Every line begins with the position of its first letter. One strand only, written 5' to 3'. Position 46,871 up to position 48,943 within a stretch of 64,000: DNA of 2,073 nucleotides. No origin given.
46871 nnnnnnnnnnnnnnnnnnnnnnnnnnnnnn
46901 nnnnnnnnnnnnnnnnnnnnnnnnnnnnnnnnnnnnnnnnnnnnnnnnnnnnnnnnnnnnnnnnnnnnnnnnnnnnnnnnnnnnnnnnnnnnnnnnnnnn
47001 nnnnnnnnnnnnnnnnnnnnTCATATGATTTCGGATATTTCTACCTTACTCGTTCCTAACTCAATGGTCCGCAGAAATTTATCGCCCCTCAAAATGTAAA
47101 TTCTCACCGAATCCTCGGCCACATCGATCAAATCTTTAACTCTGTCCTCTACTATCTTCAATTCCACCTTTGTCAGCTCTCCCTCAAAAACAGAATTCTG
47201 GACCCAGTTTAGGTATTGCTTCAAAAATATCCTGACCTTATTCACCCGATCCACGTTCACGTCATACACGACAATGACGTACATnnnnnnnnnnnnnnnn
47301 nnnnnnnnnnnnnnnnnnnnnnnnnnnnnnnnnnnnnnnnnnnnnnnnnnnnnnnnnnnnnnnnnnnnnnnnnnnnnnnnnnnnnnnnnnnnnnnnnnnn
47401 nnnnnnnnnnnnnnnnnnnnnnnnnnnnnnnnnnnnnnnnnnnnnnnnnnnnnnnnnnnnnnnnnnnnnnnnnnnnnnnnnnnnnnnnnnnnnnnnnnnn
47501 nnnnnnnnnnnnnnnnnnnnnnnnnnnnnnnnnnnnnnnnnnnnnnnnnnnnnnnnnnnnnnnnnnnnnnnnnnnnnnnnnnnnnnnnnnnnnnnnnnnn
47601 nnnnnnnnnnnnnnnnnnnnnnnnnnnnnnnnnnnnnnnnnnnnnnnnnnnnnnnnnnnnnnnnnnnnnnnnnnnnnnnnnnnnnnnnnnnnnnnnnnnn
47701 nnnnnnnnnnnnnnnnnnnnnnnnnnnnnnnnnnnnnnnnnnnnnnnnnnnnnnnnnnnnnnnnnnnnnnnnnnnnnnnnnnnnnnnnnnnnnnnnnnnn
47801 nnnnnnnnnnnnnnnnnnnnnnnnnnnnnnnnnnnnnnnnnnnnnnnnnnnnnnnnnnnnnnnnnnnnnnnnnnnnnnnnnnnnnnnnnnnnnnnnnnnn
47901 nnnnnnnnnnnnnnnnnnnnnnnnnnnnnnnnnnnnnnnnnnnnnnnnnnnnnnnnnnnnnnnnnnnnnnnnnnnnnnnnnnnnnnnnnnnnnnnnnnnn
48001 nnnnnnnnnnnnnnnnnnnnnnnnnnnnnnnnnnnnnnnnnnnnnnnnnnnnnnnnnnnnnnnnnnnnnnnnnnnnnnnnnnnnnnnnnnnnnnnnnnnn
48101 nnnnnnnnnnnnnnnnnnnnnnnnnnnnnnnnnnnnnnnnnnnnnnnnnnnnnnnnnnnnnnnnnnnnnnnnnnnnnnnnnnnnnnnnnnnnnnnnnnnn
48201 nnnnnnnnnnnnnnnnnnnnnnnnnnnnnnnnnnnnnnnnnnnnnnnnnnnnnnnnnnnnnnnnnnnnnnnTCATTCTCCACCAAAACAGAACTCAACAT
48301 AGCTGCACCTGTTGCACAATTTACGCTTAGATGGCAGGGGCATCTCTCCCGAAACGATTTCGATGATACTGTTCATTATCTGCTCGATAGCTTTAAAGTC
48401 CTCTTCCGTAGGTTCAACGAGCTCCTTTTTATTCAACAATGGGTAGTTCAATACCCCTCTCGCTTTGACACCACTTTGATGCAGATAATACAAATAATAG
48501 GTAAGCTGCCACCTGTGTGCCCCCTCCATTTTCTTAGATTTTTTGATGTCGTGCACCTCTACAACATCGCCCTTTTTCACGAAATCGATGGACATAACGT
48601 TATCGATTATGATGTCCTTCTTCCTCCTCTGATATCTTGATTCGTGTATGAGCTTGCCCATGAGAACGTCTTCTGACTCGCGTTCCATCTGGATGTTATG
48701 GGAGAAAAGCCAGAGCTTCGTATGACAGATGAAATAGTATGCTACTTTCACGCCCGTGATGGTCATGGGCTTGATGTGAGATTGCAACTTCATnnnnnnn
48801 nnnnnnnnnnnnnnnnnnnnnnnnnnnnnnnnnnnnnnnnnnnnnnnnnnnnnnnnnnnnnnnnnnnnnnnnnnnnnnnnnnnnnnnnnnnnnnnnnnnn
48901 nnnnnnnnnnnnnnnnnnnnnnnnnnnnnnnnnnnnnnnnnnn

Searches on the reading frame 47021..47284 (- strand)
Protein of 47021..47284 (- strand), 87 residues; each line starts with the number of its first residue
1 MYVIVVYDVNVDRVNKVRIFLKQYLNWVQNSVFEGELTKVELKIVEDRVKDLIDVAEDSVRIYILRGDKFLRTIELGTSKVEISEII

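Call 5: search_protein_families(library=padloc, proteins=[window:47021-47284:-], max_evalue=0.01)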
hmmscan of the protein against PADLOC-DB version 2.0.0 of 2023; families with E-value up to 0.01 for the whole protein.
window:47021-47284:- (87 aa): 20 families
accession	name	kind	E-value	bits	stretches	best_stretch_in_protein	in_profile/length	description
PDLC01749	Cas2b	-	3.3e-28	96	1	1-87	1-87/87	-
PDLC01443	Cas2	-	3.4e-27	92.8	1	1-85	1-84/86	"CAS-I,CAS-II,CAS-III,CAS-IV,CAS-V,CAS-VI; acquisition_2"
PDLC01338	Cas2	-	1.3e-25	87.7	1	3-79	1-75/76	"CAS-I,CAS-II,CAS-III,CAS-IV,CAS-V,CAS-VI; acquisition_2"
PDLC02076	Cas2b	-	2.7e-25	86.6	1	1-86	1-86/87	-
PDLC01649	Cas2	-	2.2e-20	70.8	1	1-68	1-68/70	"CAS-I,CAS-II,CAS-III,CAS-IV,CAS-V,CAS-VI; acquisition_2"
PDLC00936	Cas2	-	6.9e-19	66.1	1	3-76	1-78/83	Cas2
PDLC01251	Cas2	-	3.5e-17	60.4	1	1-80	1-79/84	"CAS-I,CAS-II,CAS-III,CAS-IV,CAS-V,CAS-VI; acquisition_2"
PDLC02027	Cas2d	-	3.8e-16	57.3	1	1-82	1-83/89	-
PDLC01748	Cas2_IIIa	-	1.5e-15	55.5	1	1-83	1-83/88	-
PDLC00935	Cas2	-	2.7e-15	54.5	1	1-81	1-86/96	CRISPR-associated endonuclease Cas2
PDLC01750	Cas2b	-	1.3e-12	46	1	1-69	1-68/86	-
PDLC01751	Cas2c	-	6.3e-12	43.9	1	1-78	1-83/95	-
PDLC01525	Cas2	-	1.4e-11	43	1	1-77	1-78/90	"CAS-I,CAS-II,CAS-III,CAS-IV,CAS-V,CAS-VI; acquisition_2"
PDLC02077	Cas2b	-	3.2e-10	38.3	1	1-77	1-79/96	-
PDLC01756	Cas2g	-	4e-10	37.6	1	3-64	6-68/96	-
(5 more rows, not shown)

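Call 6: search_protein_families(library=ncbifam, proteins=[window:47021-47284:-], max_evalue=0.01)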
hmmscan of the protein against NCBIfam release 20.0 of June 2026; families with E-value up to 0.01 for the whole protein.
window:47021-47284:- (87 aa): 1 family
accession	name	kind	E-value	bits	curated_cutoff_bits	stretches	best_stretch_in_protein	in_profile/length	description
TIGR01573.1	cas2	equivalog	1e-14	54.5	24.5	1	1-81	1-86/96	CRISPR-associated endonuclease Cas2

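Call 7: search_protein_families(library=pfam, proteins=[window:47021-47284:-], max_evalue=0.01)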
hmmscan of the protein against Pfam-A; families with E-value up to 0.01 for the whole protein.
window:47021-47284:- (87 aa): 1 family
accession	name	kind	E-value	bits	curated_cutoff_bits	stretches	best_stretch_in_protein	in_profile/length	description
PF09827.14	CRISPR_Cas2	-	1.8e-22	79.8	23.8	1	1-71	1-72/74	CRISPR associated protein Cas2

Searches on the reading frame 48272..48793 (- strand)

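Call 5: search_protein_families(library=padloc, proteins=[window:48272-48793:-], max_evalue=0.01)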
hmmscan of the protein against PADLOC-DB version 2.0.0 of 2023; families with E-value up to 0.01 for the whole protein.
window:48272-48793:- (173 aa): 15 families
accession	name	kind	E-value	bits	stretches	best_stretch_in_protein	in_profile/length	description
PDLC01771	Cas4b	-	7.1e-58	193.4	1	11-171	3-160/162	-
PDLC02086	Cas4b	-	1.8e-56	188.6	1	10-170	1-160/161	-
PDLC01611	Cas4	-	4.2e-53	177.9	1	13-170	1-157/158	"CAS-I,CAS-II,CAS-III,CAS-IV,CAS-V,CAS-VI; acquisition_associated"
PDLC01447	Cas4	-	2.4e-41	139.9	1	10-170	3-158/161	"CAS-I,CAS-II,CAS-III,CAS-IV,CAS-V,CAS-VI; acquisition_associated"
PDLC01772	Cas4b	-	6.3e-28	96.3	1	10-171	4-163/164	-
PDLC00943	Cas4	-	3.2e-27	93.6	1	12-169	1-178/180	CRISPR-associated protein Cas4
PDLC00944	Cas4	-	1.2e-24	85.5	1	12-169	1-176/177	Cas4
PDLC01250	Cas4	-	3.1e-24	84.1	1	12-169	1-167/168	"CAS-I,CAS-II,CAS-III,CAS-IV,CAS-V,CAS-VI; acquisition_associated"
PDLC02085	Cas4a2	-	9.3e-12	43.6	1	12-169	2-161/166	-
PDLC02036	Cas4d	-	3.1e-08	31.9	1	7-169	16-178/181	-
PDLC01747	Cas1g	-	1.5e-06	25.1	1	68-170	66-177/523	-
PDLC02034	Cas4d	-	4.2e-06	24.5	1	20-170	14-181/192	-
PDLC02083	Cas4_II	-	3.5e-05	22.3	1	74-169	86-183/186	-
PDLC01773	Cas4c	-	0.00013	19.4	1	37-170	44-194/229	-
PDLC02035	Cas4d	-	0.0086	13.6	0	19-171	13-176/196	-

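Call 6: search_protein_families(library=ncbifam, proteins=[window:48272-48793:-], max_evalue=0.01)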
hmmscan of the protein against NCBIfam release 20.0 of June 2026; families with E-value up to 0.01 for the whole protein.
window:48272-48793:- (173 aa): 2 families
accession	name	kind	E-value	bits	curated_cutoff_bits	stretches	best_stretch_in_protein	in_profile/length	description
TIGR00372.1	cas4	equivalog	1.2e-26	93.6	65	1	12-169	1-178/180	CRISPR-associated protein Cas4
NF049935.1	cas4g_cas1g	exception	1.5e-05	23.7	560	1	69-170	79-190/546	CRISPR-associated endonuclease Cas4g/Cas1g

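Call 7: search_protein_families(library=pfam, proteins=[window:48272-48793:-], max_evalue=0.01)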
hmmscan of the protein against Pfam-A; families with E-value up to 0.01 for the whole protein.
window:48272-48793:- (173 aa): 2 families
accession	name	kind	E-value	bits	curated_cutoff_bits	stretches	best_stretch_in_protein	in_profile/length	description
PF01930.23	Cas_Cas4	-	5.3e-55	186.3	22.7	1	13-170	1-159/160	Domain of unknown function DUF83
PF12705.13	PDDEXK_1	-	3.2e-08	34.3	22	1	69-169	128-246/247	PD-(D/E)XK nuclease superfamily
